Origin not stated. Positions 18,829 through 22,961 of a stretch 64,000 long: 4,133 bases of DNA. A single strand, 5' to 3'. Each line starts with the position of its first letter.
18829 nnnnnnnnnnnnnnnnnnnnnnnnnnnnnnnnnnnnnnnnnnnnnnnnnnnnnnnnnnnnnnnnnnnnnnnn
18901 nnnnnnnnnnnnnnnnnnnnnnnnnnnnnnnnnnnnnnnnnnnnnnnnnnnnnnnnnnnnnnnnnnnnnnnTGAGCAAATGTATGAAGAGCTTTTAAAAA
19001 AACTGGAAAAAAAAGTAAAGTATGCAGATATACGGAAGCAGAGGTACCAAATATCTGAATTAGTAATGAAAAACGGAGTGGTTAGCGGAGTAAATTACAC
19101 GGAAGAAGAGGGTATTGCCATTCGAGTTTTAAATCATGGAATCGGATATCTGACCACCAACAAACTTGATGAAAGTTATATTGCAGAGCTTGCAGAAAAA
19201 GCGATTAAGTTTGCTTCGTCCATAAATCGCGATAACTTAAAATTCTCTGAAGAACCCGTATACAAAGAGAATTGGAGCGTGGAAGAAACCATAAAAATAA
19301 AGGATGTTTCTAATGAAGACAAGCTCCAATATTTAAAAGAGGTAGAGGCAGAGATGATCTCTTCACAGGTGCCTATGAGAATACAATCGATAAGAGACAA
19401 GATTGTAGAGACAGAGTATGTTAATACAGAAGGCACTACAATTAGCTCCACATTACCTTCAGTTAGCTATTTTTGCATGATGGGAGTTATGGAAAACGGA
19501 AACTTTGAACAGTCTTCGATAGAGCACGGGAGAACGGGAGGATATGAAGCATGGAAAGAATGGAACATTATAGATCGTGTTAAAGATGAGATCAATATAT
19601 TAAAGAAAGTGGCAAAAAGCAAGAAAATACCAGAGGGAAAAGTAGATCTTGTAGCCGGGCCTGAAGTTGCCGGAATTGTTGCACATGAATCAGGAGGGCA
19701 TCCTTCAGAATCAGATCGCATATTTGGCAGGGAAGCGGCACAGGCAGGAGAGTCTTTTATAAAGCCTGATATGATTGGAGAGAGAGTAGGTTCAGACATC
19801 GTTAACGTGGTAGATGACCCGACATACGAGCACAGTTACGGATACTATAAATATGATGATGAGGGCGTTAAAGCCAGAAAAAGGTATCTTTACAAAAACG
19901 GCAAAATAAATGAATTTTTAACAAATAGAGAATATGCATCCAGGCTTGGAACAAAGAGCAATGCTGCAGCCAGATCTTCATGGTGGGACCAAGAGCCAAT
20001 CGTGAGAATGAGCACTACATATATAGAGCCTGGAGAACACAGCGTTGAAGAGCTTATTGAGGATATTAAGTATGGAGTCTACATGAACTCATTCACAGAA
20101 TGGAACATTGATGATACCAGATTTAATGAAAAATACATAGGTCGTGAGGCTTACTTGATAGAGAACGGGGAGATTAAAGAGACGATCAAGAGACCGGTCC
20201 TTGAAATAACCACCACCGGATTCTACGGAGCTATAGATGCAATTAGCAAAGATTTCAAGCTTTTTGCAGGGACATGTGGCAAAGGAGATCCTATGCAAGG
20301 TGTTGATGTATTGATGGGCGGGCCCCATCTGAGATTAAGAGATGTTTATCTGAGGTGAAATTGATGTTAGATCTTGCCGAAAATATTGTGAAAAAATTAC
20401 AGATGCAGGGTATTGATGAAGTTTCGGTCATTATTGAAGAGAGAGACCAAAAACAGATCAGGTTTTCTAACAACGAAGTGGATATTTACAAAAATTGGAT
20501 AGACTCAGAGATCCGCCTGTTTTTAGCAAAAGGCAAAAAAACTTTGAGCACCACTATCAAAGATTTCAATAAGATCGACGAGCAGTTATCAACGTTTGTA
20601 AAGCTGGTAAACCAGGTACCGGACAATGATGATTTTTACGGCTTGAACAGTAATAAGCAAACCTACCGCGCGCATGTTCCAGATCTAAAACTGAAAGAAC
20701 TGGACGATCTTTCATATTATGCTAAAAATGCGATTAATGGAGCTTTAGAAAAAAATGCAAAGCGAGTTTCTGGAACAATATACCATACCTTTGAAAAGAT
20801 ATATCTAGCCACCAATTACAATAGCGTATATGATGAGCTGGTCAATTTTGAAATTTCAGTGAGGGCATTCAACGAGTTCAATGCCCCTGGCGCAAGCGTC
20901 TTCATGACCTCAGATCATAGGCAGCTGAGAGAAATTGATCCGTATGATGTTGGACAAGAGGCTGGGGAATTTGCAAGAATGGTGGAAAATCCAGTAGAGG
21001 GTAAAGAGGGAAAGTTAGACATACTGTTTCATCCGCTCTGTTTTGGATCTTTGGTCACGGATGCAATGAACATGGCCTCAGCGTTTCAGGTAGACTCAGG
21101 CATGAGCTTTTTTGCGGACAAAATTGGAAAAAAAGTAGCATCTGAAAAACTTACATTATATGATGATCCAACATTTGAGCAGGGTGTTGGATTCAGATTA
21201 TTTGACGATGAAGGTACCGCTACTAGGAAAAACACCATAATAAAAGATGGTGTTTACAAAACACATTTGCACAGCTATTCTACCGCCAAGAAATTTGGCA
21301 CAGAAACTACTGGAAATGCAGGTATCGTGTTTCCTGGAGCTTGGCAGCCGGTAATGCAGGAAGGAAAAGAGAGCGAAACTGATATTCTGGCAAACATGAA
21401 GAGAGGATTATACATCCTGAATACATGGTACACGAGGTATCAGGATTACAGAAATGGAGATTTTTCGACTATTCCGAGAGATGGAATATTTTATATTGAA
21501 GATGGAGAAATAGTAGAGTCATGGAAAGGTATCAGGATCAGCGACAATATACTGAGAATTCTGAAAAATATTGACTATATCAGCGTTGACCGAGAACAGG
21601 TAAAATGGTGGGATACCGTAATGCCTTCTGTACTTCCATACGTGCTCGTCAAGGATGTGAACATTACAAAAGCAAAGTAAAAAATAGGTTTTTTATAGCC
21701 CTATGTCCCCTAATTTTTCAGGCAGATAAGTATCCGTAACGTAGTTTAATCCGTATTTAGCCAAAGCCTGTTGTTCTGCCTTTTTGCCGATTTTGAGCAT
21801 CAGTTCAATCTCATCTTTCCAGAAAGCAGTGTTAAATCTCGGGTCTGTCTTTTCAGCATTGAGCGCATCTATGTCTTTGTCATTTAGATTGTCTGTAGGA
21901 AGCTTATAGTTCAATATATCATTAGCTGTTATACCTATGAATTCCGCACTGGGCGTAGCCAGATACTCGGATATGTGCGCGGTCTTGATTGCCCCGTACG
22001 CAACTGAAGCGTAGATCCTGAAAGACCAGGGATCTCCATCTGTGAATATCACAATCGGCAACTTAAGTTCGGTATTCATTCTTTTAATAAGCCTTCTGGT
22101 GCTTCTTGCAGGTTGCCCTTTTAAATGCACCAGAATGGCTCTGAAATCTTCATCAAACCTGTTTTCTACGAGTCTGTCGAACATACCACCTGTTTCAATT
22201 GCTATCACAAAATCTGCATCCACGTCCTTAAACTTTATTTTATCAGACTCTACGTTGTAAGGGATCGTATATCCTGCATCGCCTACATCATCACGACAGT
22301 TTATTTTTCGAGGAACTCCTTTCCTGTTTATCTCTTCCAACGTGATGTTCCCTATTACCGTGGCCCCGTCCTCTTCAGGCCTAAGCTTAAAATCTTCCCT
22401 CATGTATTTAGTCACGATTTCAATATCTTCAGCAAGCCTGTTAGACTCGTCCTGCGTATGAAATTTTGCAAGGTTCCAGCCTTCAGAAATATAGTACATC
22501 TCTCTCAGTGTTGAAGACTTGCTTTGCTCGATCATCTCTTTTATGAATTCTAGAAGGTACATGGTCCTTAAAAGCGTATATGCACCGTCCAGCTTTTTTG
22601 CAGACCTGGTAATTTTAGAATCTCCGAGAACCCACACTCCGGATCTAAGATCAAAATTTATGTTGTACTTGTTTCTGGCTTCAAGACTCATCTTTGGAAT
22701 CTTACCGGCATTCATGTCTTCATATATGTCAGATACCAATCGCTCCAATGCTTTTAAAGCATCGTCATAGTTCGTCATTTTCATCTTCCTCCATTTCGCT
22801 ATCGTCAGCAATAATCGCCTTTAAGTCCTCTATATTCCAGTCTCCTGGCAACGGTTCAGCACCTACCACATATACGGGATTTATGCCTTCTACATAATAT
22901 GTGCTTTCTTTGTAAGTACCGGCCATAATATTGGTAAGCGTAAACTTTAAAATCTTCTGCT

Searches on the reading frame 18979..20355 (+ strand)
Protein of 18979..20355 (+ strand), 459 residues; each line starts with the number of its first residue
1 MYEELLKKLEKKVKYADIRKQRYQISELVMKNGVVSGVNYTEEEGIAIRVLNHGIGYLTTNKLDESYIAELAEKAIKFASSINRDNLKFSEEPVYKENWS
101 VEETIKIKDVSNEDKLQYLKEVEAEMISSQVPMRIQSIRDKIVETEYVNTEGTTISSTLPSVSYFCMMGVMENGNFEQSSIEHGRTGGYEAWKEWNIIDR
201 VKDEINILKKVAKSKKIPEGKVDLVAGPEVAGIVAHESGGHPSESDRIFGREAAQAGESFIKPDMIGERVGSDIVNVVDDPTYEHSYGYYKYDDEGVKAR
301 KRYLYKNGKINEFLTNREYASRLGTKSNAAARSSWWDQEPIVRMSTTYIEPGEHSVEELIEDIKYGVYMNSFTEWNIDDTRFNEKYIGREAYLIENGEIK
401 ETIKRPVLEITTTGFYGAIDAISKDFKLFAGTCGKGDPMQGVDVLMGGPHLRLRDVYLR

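Call 50: search_protein_families(library=pfam, proteins=[window:18979-20355:+], max_evalue=0.001)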
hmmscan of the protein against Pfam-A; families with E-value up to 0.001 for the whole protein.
window:18979-20355:+ (459 aa): 3 families
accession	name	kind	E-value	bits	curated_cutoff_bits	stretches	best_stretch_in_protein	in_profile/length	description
PF19289.4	PmbA_TldD_3rd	-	1.4e-47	162.2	22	1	220-456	2-216/220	PmbA/TldA metallopeptidase C-terminal domain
PF19290.4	PmbA_TldD_2nd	-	6.5e-11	43.1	20.9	1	106-203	2-103/109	PmbA/TldA metallopeptidase central domain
PF01523.21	PmbA_TldD_1st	-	1.2e-10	41.8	20.9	1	16-77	1-63/65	PmbA/TldA metallopeptidase domain 1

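Call 71: search_protein_families(library=ncbifam, proteins=[window:18979-20355:+], max_evalue=0.01)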
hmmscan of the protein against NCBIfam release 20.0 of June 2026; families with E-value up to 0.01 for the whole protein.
window:18979-20355:+ (459 aa): 3 families
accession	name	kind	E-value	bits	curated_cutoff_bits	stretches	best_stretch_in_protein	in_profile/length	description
NF040952.1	Arch_mtprotase_TldD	equivalog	1e-72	245.3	635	1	7-456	6-440/443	zinc metalloprotease TldD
NF008006.0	PRK10735.1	equivalog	1.6e-35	122.5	513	1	7-455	27-474/481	metalloprotease TldD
NF008268.0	PRK11040.1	equivalog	0.0057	15.4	438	0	263-414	273-409/446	metalloprotease PmbA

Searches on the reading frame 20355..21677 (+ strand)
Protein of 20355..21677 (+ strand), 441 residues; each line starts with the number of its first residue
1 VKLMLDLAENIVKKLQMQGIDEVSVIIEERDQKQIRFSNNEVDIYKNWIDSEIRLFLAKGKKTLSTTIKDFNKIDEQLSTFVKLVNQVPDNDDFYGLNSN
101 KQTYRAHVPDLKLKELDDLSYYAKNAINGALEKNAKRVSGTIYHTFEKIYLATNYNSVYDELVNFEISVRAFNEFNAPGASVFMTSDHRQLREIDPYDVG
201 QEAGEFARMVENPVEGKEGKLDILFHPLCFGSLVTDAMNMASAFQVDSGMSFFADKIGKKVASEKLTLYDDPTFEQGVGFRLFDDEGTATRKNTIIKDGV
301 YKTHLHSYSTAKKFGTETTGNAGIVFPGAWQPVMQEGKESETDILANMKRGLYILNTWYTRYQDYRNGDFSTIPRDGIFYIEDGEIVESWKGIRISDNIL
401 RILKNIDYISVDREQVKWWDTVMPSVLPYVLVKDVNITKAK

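Call 50: search_protein_families(library=pfam, proteins=[window:20355-21677:+], max_evalue=0.001)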
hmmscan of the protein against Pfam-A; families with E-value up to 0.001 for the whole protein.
window:20355-21677:+ (441 aa): 2 families
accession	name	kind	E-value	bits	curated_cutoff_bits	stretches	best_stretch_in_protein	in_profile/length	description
PF19289.4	PmbA_TldD_3rd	-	6e-64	215.7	22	1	219-438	2-219/220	PmbA/TldA metallopeptidase C-terminal domain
PF01523.21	PmbA_TldD_1st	-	1.3e-06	28.9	20.9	1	24-76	2-52/65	PmbA/TldA metallopeptidase domain 1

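Call 71: search_protein_families(library=ncbifam, proteins=[window:20355-21677:+], max_evalue=0.01)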
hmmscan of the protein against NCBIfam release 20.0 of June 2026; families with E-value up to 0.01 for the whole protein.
window:20355-21677:+ (441 aa): 3 families
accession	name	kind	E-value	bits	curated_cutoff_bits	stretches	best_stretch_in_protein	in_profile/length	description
NF040952.1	Arch_mtprotase_TldD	equivalog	3e-21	75.7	635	1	11-413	3-412/443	zinc metalloprotease TldD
NF008268.0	PRK11040.1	equivalog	2.3e-17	62.8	438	1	198-413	217-425/446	metalloprotease PmbA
NF008006.0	PRK10735.1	equivalog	1e-13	50.6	513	1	248-410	276-442/481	metalloprotease TldD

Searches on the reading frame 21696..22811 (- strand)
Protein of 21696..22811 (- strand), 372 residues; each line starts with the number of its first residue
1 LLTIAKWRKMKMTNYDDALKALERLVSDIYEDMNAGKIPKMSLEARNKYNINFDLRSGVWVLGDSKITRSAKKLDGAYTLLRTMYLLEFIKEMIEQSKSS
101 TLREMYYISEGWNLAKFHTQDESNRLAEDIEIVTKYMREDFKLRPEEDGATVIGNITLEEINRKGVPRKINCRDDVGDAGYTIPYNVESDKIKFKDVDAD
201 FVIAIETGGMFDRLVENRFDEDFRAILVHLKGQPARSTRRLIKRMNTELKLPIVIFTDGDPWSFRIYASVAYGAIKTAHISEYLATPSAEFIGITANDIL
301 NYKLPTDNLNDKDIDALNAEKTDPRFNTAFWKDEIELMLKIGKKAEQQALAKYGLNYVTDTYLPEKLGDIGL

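Call 50: search_protein_families(library=pfam, proteins=[window:21696-22811:-], max_evalue=0.001)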
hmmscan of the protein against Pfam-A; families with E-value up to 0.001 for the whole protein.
window:21696-22811:- (372 aa): 3 families
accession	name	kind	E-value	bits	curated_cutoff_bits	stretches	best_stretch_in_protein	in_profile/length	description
PF21180.3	TOP6A-Spo11_Toprim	-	2.1e-60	204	24.1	1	201-367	1-170/170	Topoisomerase 6 subunit A/Spo11, Toprim domain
PF20768.2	Topo_VI_alpha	-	4.7e-21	74.8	23.6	1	146-198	1-50/50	All-beta domain in DNA topoisomerase VI alpha subunit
PF04406.19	TP6A_N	-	5.3e-18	65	26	1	79-142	2-61/62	Type IIB DNA topoisomerase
